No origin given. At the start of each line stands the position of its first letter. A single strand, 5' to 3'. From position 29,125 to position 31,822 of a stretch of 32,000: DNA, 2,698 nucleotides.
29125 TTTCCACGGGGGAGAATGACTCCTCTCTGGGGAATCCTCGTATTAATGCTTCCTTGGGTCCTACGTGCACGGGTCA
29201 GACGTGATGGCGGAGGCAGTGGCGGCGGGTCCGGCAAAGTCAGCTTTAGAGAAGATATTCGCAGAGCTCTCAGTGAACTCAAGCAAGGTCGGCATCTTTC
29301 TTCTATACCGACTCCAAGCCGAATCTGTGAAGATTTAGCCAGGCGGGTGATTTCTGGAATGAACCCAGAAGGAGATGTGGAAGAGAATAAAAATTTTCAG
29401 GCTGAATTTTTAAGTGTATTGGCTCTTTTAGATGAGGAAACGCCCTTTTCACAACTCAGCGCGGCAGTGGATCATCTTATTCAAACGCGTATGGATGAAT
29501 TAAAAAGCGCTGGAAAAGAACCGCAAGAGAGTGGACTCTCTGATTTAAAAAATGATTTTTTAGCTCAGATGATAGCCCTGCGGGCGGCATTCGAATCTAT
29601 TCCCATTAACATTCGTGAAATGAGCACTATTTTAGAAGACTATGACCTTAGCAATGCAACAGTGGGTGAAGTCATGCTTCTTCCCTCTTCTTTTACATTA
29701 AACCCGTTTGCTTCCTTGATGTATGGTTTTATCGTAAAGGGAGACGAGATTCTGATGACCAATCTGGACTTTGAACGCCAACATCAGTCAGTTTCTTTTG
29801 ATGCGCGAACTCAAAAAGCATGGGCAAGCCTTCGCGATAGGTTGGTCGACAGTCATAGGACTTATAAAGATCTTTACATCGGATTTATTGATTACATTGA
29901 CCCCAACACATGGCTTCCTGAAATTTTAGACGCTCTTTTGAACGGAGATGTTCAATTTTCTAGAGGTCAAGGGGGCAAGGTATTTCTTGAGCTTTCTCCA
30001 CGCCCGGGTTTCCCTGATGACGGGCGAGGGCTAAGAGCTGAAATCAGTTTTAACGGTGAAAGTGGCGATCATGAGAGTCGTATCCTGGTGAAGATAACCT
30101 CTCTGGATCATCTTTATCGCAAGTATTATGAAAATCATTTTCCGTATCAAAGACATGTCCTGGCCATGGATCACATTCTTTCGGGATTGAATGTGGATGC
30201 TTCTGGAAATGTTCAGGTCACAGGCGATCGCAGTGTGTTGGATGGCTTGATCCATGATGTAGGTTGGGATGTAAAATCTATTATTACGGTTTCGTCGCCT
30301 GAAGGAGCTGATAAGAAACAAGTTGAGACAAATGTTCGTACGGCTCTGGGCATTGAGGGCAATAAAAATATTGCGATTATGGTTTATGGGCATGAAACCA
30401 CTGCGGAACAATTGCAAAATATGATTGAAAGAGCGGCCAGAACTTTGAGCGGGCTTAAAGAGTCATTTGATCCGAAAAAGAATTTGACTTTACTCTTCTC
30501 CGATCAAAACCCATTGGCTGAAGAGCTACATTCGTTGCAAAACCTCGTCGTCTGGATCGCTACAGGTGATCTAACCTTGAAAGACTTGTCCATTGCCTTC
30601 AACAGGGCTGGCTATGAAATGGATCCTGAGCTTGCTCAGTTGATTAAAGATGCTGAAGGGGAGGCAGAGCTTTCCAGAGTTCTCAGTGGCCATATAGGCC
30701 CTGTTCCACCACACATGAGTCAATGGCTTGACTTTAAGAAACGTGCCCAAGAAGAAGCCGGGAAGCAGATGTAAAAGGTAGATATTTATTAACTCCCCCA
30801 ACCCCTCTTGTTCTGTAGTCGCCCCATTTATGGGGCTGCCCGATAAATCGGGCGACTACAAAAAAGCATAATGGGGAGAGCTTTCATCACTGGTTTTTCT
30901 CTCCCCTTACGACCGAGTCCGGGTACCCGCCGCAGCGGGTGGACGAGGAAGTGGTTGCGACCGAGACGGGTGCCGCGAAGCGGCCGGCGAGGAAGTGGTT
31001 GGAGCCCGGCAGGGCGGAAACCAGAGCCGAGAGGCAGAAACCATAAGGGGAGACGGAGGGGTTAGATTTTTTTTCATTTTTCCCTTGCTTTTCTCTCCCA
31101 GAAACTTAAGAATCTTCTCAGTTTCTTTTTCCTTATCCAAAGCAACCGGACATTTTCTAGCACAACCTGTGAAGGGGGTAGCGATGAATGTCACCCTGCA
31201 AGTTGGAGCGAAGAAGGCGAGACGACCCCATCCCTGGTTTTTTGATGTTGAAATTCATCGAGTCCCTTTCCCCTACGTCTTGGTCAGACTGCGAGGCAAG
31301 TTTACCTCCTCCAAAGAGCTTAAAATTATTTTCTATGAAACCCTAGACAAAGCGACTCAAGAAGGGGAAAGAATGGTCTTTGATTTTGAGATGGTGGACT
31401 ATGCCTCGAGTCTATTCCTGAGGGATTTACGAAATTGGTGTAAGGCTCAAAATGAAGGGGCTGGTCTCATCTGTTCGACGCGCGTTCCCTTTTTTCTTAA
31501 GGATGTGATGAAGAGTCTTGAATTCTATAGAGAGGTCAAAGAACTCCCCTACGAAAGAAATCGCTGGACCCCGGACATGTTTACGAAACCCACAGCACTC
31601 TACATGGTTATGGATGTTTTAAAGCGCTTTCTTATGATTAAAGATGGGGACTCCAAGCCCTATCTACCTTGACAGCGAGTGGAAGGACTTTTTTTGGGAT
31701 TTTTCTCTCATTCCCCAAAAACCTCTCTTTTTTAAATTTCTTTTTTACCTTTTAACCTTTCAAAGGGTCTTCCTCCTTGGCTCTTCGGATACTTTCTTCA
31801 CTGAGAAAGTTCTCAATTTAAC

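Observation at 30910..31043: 70% GC tandem-hairpin module in an AT-rich intergenic region: candidate novel structured RNA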

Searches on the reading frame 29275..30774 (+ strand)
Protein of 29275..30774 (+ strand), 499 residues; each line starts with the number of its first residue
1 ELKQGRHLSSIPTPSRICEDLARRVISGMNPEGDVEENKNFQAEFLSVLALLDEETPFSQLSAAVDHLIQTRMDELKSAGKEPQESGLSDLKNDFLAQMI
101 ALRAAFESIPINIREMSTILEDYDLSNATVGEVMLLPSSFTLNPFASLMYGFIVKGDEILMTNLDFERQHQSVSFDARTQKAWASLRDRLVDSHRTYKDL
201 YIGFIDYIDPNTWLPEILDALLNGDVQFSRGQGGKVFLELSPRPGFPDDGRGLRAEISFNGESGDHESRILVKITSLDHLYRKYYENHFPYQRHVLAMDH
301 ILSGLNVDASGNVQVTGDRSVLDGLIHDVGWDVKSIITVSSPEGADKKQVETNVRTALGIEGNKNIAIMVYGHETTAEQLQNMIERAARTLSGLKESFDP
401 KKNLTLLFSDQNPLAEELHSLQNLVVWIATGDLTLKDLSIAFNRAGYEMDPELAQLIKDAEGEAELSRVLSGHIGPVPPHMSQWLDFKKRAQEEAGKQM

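Call 70: find_homologous_proteins(query=window:29275-30774:+, max_evalue=0.00001)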
Query window:29275-30774:+: 8000 candidates shared short words with the query, none scored E <= 0.00001.
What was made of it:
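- Tried and rejected: The C-terminal 500 aa of the upstream protein found no homologue (call 70).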

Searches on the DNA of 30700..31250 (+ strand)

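Call 4: search_rna_families(source=window, start=30700, end=31250, threshold=evalue, max_evalue=10, show_alignments=3)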
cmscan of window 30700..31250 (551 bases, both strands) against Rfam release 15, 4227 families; matches with E-value up to 10: 8.
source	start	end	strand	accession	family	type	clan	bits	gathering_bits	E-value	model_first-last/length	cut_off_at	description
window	30802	30879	-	RF03389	mir-4738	Gene; miRNA;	-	26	81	0.0085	1-87/87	no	mir-4738 microRNA precursor family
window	31045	31102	+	RF01545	TB3Cs2H1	Gene; snRNA; snoRNA; HACA-box;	-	17.8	60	1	1-69/69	no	Trypanosomatid snoRNA TB3Cs2H1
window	30812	30862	-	RF04132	mir-4436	Gene; miRNA;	-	17.7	74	0.67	1-85/85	no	mir-4436 microRNA precursor family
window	31032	31140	-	RF02158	NPPA-AS1_3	Gene; lncRNA;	-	17.3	55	0.16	1-108/108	no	NPPA antisense RNA 1 conserved region 3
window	30881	30913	+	RF01373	CRISPR-DR60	Gene; CRISPR;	-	16.2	45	6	1-37/37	no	CRISPR RNA direct repeat element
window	30776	30896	-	RF00925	MIR1027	Gene; miRNA;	-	16.1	150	1.6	1-142/142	no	MIR1027 microRNA precursor family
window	30814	30860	+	RF00925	MIR1027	Gene; miRNA;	-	13.8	150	7.2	40-104/142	no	MIR1027 microRNA precursor family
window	30939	31250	+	RF01946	KCNQ1OT1_1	Gene; lncRNA;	-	6.1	70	2.5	1-299/464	3'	KCNQ1 overlapping transcript 1 conserved region 1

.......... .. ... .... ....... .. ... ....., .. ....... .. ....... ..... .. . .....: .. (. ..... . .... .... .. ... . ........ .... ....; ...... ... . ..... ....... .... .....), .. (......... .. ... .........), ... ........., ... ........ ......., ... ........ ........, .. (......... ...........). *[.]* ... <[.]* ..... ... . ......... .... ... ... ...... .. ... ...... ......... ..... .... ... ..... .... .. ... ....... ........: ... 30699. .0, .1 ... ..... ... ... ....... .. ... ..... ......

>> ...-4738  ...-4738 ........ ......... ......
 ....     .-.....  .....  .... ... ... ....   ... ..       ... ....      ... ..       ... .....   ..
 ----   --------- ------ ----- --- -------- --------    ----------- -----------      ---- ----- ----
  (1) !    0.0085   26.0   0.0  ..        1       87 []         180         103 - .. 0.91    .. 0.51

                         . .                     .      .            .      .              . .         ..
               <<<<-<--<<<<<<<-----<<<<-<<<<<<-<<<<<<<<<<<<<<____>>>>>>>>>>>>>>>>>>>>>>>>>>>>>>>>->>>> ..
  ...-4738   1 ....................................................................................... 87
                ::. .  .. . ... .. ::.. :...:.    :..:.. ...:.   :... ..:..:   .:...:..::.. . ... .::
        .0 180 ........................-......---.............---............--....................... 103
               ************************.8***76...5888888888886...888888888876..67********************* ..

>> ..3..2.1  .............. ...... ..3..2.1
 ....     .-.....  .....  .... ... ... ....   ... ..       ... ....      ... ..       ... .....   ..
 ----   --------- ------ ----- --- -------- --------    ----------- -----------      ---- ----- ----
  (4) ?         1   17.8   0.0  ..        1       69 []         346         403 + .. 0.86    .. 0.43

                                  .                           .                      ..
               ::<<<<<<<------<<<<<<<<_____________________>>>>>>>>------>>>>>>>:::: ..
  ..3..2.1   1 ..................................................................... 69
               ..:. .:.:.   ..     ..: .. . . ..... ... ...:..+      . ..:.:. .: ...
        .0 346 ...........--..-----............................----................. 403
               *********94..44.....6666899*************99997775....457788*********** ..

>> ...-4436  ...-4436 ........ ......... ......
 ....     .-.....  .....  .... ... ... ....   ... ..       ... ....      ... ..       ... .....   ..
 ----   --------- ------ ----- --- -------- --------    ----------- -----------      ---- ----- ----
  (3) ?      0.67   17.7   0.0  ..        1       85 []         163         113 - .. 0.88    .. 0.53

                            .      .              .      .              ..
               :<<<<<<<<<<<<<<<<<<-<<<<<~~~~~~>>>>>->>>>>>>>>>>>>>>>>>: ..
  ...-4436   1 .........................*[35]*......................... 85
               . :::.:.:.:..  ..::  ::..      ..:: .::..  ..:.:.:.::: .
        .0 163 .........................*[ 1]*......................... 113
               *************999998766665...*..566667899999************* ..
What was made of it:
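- On Any Rfam 15 family (riboswitches, ribozymes, RNase P, SRP, tmRNA, 6S, sRNAs): At E<=10 only chance hits appear, none on 30910-31043 (call 4).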

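Call 40: build_rna_model(alignment_id=A1, structure=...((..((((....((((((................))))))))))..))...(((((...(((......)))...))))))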
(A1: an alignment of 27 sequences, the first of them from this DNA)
Model R1 built from alignment A1 (27 sequences, 82 columns); structure: as given.
model positions 68; base pairs 20; branch points 1; effective number of sequences 3.25; information 0.826 bits per position. Calibrated on 0.2 Mb of random sequence (short: E-values are rough).
structure used (alignment columns):
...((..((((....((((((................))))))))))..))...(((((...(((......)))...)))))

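Call 41: search_with_rna_model(model_id=R1, sources=[window, L001, L003, L004, L005, L006, L009, L011, L012, L013, L014, L015, L016, L017, L018, L019, L020, L021, L022, L024, L026, L028, L029, L031, L032, L034, L035, L036, L037, L040, L041, L042, L043, L045, L046, L047, L049, L051, L054, L055], max_evalue=1)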
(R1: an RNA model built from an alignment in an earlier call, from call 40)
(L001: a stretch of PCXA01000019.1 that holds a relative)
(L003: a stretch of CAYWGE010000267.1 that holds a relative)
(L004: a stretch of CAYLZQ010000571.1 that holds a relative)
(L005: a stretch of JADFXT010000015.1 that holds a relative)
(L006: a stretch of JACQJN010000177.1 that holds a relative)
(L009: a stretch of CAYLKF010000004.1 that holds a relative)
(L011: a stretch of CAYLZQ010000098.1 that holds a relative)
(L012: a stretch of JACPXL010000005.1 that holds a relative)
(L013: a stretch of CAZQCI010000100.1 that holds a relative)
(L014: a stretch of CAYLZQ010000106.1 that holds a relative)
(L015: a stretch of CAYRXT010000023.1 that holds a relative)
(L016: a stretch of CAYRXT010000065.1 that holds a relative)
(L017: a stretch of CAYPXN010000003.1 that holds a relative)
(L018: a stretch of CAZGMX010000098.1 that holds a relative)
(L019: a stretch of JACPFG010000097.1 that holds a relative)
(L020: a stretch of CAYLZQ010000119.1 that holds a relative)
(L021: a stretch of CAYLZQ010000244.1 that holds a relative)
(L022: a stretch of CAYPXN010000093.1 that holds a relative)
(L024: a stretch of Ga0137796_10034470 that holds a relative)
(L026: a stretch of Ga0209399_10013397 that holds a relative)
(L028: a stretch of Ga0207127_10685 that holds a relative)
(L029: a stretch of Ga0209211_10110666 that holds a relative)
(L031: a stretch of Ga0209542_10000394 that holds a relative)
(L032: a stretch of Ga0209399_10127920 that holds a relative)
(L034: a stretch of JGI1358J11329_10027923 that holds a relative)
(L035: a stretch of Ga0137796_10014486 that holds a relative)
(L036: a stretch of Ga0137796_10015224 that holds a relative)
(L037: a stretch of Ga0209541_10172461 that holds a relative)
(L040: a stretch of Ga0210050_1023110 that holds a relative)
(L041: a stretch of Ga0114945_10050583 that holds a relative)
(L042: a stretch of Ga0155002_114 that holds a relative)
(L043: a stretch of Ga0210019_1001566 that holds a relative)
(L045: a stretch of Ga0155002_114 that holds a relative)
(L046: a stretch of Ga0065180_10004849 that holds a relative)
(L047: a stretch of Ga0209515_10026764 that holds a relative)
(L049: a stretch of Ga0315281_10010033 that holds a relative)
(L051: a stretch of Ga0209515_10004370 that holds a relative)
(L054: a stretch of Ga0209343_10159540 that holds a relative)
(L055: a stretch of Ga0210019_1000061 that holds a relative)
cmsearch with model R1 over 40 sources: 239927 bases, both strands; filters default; matches with E-value up to 1: 57.
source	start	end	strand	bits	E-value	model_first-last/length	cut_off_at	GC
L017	1798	1865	-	87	6.2e-18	1-68/68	no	0.66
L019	4482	4550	-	85.9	1.1e-17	1-68/68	no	0.67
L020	56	124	+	84.7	2.1e-17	1-68/68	no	0.72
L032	849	917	-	84.7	2.1e-17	1-68/68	no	0.72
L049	1854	1922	-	84.3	2.6e-17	1-68/68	no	0.65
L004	269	337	-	83.7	3.5e-17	1-68/68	no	0.74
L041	269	337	-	83.7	3.5e-17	1-68/68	no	0.74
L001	7473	7539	+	80.6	1.9e-16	1-68/68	no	0.67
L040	366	432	+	80.6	1.9e-16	1-68/68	no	0.67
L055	610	676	+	80.6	1.9e-16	1-68/68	no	0.67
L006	4304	4375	-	79.8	2.9e-16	1-68/68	no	0.62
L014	56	124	+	78.7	5.1e-16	1-68/68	no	0.74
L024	2057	2125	-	78.7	5.1e-16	1-68/68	no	0.74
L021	2535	2603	-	76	2.2e-15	1-68/68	no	0.68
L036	819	887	+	76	2.2e-15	1-68/68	no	0.68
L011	5270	5338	+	76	2.2e-15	1-68/68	no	0.74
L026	1837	1905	-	76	2.2e-15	1-68/68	no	0.74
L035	1806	1874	+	76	2.2e-15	1-68/68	no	0.74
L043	1229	1297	-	75.5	2.9e-15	1-68/68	no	0.59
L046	3733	3801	+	75.5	2.9e-15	1-68/68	no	0.59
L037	300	364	-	73.9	6.8e-15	1-68/68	no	0.71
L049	7992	8059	+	70.9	3.3e-14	1-68/68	no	0.65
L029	686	753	+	70.2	4.9e-14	1-68/68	no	0.63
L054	12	79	+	70.2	4.9e-14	1-68/68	no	0.63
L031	2949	3028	+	68.9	9.7e-14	1-68/68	no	0.62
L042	11626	11705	+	68.9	9.7e-14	1-68/68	no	0.62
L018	3252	3314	+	68.2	1.4e-13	1-68/68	no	0.75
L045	249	330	-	66.9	2.8e-13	1-68/68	no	0.63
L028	1073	1138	+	63.3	1.9e-12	1-68/68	no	0.65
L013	74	134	-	58.1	3e-11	1-68/68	no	0.62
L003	213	273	+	56.3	8.1e-11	1-68/68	no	0.57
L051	3807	3867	-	55.5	1.2e-10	1-68/68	no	0.57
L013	170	229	-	55.4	1.3e-10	1-68/68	no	0.62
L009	5667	5726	+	53.6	3.4e-10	1-68/68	no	0.65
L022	1695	1756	-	52.5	6e-10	1-68/68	no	0.68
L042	1809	1875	-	52.2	7.1e-10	1-68/68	no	0.69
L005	4965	5033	-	51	1.3e-09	1-68/68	no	0.61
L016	3962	4019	-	49.9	2.4e-09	1-68/68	no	0.6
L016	6157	6214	-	49.9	2.4e-09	1-68/68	no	0.6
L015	4428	4485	+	49.4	3.2e-09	1-68/68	no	0.55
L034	314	373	-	48.4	5.6e-09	1-68/68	no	0.58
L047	3171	3230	-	48.4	5.6e-09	1-68/68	no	0.58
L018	7198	7262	-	45.5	2.6e-08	1-68/68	no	0.66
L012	1261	1312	+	42.5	1.3e-07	1-68/68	no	0.65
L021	2667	2705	-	26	0.00083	1-68/68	no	0.74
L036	717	755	+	26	0.00083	1-68/68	no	0.74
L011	5359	5417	+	25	0.0015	1-68/68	no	0.58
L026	1758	1816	-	25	0.0015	1-68/68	no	0.58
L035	1895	1953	+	25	0.0015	1-68/68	no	0.58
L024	2163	2226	-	20.4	0.017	1-68/68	no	0.69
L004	400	437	-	19.8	0.024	1-68/68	no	0.79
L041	400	437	-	19.8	0.024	1-68/68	no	0.79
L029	1956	1984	+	14.9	0.32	8-36/68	no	0.79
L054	1282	1310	+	14.9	0.32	8-36/68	no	0.79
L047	2667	2698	+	12.9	0.95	1-68/68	no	0.47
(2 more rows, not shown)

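Call 59: search_with_rna_model(model_id=R1, sources=[window, L001, L003, L004, L005, L006, L009, L011, L013, L014, L015, L016, L017, L018, L019, L020, L021, L022, L028, L029, L031, L042, L045, L047, L037, L043, L049, L051], max_evalue=0.000001, make_alignment=true)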
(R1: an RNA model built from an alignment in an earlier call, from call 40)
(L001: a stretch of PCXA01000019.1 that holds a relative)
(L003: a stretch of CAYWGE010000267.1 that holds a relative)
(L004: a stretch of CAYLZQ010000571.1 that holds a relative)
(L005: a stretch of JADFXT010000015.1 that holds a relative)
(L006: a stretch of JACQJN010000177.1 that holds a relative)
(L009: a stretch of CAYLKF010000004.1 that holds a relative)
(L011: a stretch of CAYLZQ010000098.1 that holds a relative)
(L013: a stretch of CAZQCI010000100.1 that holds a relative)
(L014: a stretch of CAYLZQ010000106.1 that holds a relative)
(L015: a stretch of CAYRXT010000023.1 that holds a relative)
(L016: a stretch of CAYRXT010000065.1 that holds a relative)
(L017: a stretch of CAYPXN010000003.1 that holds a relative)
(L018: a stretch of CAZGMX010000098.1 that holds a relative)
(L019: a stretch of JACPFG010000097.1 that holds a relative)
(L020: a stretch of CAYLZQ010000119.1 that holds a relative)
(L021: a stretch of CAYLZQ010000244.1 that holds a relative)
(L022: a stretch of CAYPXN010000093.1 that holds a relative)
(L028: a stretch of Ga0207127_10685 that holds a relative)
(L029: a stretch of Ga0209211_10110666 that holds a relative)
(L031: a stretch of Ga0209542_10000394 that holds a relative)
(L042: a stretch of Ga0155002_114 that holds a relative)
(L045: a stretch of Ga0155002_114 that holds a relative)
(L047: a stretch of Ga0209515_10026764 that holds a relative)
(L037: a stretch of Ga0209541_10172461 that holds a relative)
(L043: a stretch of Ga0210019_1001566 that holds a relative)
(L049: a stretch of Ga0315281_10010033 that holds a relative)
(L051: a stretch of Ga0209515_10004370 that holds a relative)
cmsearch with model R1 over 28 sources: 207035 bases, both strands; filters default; matches with E-value up to 0.000001: 34.
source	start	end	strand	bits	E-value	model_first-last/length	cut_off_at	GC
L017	1798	1865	-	87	5.3e-18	1-68/68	no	0.66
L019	4482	4550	-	85.9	9.4e-18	1-68/68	no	0.67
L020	56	124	+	84.7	1.8e-17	1-68/68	no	0.72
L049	1854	1922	-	84.3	2.3e-17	1-68/68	no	0.65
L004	269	337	-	83.7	3e-17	1-68/68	no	0.74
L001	7473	7539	+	80.6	1.6e-16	1-68/68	no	0.67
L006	4304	4375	-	79.8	2.5e-16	1-68/68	no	0.62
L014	56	124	+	78.7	4.4e-16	1-68/68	no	0.74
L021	2535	2603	-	76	1.9e-15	1-68/68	no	0.68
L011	5270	5338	+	76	1.9e-15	1-68/68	no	0.74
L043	1229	1297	-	75.5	2.5e-15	1-68/68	no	0.59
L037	300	364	-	73.9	5.9e-15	1-68/68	no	0.71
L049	7992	8059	+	70.9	2.8e-14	1-68/68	no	0.65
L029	686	753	+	70.2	4.2e-14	1-68/68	no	0.63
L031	2949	3028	+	68.9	8.3e-14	1-68/68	no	0.62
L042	11626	11705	+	68.9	8.3e-14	1-68/68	no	0.62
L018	3252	3314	+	68.2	1.2e-13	1-68/68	no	0.75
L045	249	330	-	66.9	2.4e-13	1-68/68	no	0.63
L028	1073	1138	+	63.3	1.6e-12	1-68/68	no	0.65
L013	74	134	-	58.1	2.6e-11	1-68/68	no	0.62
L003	213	273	+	56.3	7e-11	1-68/68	no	0.57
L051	3807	3867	-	55.5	1e-10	1-68/68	no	0.57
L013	170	229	-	55.4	1.1e-10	1-68/68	no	0.62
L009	5667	5726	+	53.6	2.9e-10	1-68/68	no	0.65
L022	1695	1756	-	52.5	5.2e-10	1-68/68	no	0.68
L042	1809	1875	-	52.2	6.1e-10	1-68/68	no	0.69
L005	4965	5033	-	51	1.2e-09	1-68/68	no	0.61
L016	3962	4019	-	49.9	2.1e-09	1-68/68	no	0.6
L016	6157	6214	-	49.9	2.1e-09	1-68/68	no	0.6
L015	4428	4485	+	49.4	2.8e-09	1-68/68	no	0.55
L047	3171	3230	-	48.4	4.8e-09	1-68/68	no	0.58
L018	7198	7262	-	45.5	2.2e-08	1-68/68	no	0.66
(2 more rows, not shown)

Alignment A3: 34 matches aligned to the model, 86 columns, each read 5' to 3' on its own strand. Consensus structure (alignment columns), stored with it:
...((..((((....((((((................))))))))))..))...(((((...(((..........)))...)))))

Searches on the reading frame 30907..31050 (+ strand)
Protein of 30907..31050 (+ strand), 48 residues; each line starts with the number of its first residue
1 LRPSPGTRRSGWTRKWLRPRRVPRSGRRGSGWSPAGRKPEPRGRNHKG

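Call 78: find_homologous_proteins(query=window:30907-31050:+, max_evalue=1)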
Query seq(48 aa): no candidate shares three 5-residue words with the query. No homologue found.
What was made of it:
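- On Small protein gene: No protein homologue was found (call 78).
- The protein search with the peptide found nothing (call 78).
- Tried and rejected: Peptide search: a search with the translated element found nothing (call 78).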

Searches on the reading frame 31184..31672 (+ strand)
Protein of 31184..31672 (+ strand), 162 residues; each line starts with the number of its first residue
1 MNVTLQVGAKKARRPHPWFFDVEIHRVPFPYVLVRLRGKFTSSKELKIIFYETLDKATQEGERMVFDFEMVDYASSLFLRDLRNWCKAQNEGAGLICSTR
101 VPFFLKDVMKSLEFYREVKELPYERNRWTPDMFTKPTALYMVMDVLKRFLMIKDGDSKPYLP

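Call 16: search_protein_families(library=pfam, proteins=[window:31184-31672:+], max_evalue=0.1)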
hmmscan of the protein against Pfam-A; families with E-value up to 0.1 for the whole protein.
window:31184-31672:+ (162 aa): 0 families

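Call 17: find_encoding_contigs(protein=window:31184-31672:+, flank=3000, max_places=10)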
Protein window:31184-31672:+ (162 aa): no gene with exactly this product is on record in the collection.

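Call 18: find_homologous_proteins(query=window:31184-31672:+, max_evalue=0.001)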
Query window:31184-31672:+ (162 aa): 1 proteins with E <= 0.001 among 8 candidates.
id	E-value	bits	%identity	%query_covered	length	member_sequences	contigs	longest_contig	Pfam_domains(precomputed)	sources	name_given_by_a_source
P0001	5.9e-106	369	100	100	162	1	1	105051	-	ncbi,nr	ncbi:MAG: hypothetical protein HYZ67_00730 [Chlamydiae bacterium]|nr:hypothetical protein [Chlamydio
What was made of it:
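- Checked: That ORF has no Pfam hit, and its only homologue in the protein search is itself (calls 16, 18), so 'STAS-like' is not confirmed.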

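Call 19: find_encoding_contigs(protein=P0001, flank=10000, max_places=10)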
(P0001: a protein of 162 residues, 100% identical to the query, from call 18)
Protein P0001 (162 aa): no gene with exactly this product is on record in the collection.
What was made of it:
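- Tried and rejected: Orthologous 'empty site' for the window: the downstream protein is an orphan and its contig is not on record (calls 17-19).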
